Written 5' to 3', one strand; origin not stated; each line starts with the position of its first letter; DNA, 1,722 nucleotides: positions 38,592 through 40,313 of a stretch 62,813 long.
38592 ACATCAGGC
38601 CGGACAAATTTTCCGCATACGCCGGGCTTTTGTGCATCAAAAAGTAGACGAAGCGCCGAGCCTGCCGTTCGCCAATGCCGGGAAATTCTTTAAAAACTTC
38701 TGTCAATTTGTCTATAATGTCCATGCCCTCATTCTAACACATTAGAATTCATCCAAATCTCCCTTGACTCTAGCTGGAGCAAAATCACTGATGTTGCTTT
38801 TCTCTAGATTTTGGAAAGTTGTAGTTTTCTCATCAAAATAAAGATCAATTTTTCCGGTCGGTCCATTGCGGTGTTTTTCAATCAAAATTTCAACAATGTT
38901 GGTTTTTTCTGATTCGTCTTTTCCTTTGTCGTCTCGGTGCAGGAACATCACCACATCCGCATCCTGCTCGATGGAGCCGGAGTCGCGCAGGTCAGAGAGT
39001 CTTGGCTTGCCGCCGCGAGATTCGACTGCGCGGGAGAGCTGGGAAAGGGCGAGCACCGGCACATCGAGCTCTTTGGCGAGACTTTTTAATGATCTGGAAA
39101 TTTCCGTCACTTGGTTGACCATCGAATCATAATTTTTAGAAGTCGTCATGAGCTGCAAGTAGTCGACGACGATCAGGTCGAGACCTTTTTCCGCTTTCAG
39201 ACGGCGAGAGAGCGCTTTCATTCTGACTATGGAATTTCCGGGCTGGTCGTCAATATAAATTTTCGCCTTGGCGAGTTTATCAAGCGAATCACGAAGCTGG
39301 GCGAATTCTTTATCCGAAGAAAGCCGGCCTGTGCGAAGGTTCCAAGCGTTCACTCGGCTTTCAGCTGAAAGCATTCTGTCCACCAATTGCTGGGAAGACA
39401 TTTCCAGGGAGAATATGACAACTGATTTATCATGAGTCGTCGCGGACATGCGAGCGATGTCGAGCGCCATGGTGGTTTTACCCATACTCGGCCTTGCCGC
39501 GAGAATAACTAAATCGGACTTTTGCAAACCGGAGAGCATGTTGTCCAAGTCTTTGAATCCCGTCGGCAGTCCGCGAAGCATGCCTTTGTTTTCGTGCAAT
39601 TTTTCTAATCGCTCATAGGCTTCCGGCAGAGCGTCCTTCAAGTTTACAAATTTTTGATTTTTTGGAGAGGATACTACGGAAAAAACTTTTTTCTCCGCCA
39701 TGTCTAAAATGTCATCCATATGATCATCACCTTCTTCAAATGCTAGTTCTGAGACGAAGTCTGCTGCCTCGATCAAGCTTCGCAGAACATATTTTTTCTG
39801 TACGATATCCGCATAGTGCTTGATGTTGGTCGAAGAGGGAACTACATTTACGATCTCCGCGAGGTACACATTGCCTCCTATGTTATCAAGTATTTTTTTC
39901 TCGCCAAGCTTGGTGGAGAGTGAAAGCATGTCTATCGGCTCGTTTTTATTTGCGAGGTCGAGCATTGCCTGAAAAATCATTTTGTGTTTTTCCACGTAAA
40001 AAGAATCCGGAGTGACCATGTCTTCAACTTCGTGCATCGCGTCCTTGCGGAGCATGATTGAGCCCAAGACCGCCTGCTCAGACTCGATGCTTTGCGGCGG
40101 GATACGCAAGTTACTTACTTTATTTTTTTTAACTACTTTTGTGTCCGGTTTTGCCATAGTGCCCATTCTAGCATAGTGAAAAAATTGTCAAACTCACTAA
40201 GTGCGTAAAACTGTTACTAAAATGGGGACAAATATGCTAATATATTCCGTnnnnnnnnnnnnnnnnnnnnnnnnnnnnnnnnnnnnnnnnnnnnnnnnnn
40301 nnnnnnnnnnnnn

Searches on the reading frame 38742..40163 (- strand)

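Call 57: search_protein_families(library=pfam, proteins=[window:38742-40163:-], max_evalue=0.001)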
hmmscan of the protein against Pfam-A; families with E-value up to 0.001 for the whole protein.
window:38742-40163:- (473 aa): 4 families
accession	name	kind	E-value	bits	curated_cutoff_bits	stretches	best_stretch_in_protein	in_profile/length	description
PF03796.21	DnaB_C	-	1.2e-101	339.8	27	1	198-452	1-255/255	DnaB-like helicase C terminal domain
PF00772.26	DnaB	-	8.9e-36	122.5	23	1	22-122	2-102/103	DnaB-like helicase N terminal domain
PF13481.12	AAA_25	-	3e-13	50.3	27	1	210-376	26-190/195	AAA domain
PF06745.19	ATPase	-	9.1e-07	28.9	26.6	1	200-362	2-154/231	KaiC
